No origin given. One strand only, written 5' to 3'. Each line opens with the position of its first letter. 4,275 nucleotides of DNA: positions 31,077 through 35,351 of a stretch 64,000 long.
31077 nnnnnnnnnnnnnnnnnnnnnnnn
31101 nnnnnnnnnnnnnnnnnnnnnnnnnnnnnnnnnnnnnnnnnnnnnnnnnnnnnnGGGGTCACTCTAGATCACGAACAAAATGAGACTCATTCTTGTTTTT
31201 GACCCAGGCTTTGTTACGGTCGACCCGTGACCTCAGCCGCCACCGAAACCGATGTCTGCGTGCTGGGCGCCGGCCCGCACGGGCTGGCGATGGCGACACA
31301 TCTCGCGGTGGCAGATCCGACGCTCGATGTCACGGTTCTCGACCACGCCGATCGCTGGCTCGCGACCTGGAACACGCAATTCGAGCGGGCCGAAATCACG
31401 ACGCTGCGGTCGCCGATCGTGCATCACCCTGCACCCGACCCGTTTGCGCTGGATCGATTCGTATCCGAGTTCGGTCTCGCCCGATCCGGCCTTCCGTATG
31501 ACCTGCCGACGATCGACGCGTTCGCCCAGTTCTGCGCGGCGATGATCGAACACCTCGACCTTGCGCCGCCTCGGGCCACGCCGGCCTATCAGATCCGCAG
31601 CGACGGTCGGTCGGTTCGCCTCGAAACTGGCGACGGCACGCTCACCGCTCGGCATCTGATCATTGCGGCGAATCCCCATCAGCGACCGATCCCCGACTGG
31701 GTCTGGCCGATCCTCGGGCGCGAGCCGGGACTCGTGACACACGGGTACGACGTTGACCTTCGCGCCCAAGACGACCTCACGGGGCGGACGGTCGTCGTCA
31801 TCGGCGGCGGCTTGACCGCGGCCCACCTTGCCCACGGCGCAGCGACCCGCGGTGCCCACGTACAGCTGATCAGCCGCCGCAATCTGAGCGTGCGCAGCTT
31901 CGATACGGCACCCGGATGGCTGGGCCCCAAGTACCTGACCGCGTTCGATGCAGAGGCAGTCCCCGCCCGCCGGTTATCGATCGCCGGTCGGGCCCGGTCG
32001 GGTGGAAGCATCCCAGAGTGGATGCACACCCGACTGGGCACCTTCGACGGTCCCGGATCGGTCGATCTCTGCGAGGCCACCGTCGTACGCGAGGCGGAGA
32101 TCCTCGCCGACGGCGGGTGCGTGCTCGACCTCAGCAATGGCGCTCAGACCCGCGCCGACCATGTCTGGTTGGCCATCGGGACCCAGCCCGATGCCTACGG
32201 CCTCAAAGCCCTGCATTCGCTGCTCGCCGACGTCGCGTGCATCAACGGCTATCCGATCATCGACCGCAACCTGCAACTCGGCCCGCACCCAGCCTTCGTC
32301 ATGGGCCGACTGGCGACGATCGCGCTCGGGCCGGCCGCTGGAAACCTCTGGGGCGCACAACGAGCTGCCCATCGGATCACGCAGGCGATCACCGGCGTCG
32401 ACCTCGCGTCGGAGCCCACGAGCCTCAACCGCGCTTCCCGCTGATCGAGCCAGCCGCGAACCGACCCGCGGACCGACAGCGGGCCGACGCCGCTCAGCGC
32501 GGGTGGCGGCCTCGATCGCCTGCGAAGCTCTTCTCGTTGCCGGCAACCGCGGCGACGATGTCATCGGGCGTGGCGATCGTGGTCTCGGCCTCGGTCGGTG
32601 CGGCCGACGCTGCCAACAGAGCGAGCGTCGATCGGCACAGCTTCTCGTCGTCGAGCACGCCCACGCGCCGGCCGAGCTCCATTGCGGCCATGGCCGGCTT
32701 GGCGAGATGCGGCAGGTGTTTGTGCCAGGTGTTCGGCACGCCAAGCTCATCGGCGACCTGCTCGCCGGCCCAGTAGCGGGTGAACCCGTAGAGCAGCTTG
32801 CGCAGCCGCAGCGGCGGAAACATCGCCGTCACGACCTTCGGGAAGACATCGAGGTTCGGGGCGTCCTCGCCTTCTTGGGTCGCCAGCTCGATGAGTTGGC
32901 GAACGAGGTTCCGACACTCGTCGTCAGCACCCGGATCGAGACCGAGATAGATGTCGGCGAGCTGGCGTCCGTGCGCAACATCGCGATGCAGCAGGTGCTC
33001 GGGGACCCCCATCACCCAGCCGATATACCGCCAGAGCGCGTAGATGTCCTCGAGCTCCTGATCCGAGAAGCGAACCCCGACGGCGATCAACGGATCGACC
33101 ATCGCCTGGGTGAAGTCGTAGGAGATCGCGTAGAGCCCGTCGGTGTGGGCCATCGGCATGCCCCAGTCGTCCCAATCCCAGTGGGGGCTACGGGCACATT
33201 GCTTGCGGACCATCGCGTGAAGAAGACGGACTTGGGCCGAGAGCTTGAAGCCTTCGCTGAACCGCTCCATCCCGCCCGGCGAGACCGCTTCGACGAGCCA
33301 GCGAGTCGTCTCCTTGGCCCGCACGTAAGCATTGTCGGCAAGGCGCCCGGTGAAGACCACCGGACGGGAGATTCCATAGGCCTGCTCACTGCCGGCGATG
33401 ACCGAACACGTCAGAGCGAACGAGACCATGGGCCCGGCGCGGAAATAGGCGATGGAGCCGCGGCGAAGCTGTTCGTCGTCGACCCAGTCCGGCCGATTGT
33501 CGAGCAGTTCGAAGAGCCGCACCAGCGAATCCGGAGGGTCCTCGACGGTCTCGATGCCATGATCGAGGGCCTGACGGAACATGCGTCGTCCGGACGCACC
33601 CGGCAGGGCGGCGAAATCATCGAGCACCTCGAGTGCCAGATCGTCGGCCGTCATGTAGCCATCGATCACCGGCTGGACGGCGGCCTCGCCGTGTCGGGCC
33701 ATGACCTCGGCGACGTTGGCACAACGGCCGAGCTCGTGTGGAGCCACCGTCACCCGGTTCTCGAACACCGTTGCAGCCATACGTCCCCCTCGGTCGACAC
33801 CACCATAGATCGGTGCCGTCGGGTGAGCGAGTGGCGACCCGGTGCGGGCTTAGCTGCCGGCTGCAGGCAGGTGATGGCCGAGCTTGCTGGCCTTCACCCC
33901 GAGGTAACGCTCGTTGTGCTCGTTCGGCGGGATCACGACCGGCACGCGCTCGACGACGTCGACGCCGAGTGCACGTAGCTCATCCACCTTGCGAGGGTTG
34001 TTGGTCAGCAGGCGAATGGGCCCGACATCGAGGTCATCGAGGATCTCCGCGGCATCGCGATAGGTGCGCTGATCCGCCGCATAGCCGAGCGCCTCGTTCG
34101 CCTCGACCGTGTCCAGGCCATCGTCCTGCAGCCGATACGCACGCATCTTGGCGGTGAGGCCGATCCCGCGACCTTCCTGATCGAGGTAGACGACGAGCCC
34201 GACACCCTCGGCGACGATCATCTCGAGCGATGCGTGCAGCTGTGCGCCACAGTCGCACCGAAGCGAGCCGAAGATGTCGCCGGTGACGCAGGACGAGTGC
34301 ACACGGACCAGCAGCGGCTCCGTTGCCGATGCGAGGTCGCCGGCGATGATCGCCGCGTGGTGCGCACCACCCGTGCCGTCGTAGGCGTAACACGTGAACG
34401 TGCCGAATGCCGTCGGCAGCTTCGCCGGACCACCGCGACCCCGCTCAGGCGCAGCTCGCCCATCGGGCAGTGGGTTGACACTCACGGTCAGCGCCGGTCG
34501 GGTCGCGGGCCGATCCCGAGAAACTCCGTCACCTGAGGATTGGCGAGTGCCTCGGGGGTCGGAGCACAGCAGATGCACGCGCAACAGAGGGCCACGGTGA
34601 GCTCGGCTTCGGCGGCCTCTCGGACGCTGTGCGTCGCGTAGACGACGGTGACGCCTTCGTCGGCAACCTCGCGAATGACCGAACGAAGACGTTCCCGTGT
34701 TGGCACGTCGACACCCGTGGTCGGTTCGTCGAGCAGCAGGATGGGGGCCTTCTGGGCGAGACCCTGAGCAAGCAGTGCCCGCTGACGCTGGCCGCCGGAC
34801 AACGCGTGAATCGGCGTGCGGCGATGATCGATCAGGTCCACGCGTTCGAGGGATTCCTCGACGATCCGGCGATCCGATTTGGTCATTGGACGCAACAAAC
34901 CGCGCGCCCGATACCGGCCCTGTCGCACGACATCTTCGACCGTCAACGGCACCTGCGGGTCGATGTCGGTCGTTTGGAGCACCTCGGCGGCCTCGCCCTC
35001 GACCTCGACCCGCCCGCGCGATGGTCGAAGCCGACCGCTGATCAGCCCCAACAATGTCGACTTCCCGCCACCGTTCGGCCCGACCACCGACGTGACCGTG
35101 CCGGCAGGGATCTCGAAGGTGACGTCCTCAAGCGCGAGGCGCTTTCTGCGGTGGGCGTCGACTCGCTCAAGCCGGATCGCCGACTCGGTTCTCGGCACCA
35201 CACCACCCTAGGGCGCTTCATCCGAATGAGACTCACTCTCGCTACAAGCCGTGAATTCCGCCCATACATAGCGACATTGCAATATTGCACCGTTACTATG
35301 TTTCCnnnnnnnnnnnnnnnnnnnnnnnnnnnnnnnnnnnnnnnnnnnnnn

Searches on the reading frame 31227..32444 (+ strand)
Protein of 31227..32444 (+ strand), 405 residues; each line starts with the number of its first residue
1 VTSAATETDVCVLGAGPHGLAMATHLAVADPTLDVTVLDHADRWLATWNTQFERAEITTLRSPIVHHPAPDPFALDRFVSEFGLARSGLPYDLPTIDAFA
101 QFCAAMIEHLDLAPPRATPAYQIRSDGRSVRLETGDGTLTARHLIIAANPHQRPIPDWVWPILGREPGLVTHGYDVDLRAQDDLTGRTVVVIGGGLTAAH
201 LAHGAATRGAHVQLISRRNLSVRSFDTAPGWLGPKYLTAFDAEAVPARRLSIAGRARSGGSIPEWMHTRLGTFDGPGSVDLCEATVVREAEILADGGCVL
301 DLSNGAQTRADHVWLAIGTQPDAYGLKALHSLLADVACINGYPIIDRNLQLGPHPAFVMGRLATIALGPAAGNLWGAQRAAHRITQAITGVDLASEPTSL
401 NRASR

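Call 27: search_protein_families(library=pfam, proteins=[window:31227-32444:+], max_evalue=0.00001)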
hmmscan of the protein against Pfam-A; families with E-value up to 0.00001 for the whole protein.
window:31227-32444:+ (405 aa): 7 families
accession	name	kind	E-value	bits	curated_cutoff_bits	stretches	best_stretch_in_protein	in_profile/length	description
PF07992.20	Pyr_redox_2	-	4.5e-13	49.7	26.1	1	124-227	79-183/291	Pyridine nucleotide-disulphide oxidoreductase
PF13738.12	Pyr_redox_3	-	1.8e-11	44.3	30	1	12-241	2-219/305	Pyridine nucleotide-disulphide oxidoreductase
PF01266.30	DAO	-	7.8e-10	39.2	27.9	0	9-42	1-32/353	FAD dependent oxidoreductase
PF00070.33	Pyr_redox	-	7.7e-08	33.2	22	0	189-227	2-40/82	Pyridine nucleotide-disulphide oxidoreductase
PF13450.12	NAD_binding_8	-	2.2e-07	31.5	21.9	0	12-43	1-30/68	NAD(P)-binding Rossmann-like domain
PF13454.12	NAD_binding_9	-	1.7e-06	28.5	21.8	0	12-109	2-105/155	FAD-NAD(P)-binding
PF05834.18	Lycopene_cycl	-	6.9e-06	25.8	23.4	0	9-50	1-46/380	Lycopene cyclase protein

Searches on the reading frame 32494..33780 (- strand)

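Call 27: search_protein_families(library=pfam, proteins=[window:32494-33780:-], max_evalue=0.00001)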
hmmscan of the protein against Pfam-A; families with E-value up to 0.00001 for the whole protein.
window:32494-33780:- (428 aa): 1 family
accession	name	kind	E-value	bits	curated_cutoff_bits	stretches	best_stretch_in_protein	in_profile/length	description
PF09995.15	MPAB_Lcp_cat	-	1.1e-18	68.6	23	1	121-355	9-219/231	ER-bound oxygenase mpaB/B'/Rubber oxygenase, catalytic domain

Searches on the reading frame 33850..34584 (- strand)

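Call 27: search_protein_families(library=pfam, proteins=[window:33850-34584:-], max_evalue=0.00001)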
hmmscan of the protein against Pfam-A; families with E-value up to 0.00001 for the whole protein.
window:33850-34584:- (244 aa): 1 family
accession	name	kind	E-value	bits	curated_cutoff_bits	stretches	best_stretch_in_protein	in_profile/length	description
PF00925.25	GTP_cyclohydro2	-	2.3e-62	209.9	23.3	1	54-215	6-165/165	GTP cyclohydrolase II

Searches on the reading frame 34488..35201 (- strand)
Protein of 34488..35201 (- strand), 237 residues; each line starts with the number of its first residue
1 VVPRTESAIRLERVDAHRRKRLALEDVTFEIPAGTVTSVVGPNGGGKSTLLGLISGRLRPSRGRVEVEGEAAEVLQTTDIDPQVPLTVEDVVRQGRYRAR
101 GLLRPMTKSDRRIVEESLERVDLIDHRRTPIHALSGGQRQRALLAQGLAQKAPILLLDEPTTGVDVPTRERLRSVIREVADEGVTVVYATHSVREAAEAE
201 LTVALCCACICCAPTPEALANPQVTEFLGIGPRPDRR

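Call 27: search_protein_families(library=pfam, proteins=[window:34488-35201:-], max_evalue=0.00001)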
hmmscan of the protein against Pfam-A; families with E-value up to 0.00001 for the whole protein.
window:34488-35201:- (237 aa): 3 families
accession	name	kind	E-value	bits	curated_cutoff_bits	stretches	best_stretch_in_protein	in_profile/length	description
PF00005.33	ABC_tran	-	1.4e-27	97.4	25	1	24-162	1-137/137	ABC transporter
PF13304.12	AAA_21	-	1.6e-12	48.6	27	1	127-193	231-300/304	AAA domain, putative AbiEii toxin, Type IV TA system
PF02463.25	SMC_N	-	9.6e-07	28.9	40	0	72-194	124-202/220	RecF/RecN/SMC N terminal domain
